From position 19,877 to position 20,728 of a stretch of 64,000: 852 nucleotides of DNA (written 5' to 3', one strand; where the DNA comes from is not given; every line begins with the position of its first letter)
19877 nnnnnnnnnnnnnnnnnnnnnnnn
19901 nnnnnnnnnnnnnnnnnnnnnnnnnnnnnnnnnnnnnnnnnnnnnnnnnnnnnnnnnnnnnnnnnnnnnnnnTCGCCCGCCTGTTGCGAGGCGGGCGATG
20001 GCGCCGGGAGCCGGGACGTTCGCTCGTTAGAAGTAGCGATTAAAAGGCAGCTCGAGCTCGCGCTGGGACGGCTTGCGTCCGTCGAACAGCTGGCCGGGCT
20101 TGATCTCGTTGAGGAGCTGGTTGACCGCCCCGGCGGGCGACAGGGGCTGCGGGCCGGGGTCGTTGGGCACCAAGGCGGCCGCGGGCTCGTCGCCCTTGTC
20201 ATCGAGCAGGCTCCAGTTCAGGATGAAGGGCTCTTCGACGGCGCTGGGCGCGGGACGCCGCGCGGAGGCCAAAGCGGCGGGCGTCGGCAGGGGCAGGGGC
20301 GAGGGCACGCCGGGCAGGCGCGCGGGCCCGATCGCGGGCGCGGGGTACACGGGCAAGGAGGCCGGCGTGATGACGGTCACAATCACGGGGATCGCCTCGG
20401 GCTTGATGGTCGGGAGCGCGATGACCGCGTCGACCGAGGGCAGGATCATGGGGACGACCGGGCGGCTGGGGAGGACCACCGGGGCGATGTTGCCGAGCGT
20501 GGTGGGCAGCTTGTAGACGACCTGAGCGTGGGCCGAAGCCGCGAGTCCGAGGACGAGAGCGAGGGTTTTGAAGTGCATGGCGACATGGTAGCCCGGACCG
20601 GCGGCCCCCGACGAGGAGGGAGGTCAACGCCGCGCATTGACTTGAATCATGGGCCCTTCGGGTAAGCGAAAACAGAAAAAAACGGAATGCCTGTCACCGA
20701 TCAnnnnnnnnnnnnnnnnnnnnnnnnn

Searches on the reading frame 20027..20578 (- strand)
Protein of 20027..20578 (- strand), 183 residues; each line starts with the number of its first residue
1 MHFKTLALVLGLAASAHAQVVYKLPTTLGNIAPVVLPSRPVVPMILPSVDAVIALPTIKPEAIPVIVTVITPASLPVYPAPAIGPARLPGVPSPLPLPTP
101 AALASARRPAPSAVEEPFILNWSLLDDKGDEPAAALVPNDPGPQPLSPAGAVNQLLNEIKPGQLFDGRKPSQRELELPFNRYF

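Call 54: find_related_loci(query=window:20027-20578:-, collection=metagenome_contigs, flank=1500)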
Query window:20027-20578:- (183 aa) in metagenome_contigs; peptide patterns used: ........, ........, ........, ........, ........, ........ (x = any residue, [..] = any of these).
418 stretches matched a pattern; 2 encode a relative of the query (tblastn E <= 1e-3); 2 distinct loci.
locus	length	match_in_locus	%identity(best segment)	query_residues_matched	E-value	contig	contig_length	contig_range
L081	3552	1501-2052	90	1-183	5e-106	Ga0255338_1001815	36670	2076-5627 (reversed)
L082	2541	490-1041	89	1-183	4e-105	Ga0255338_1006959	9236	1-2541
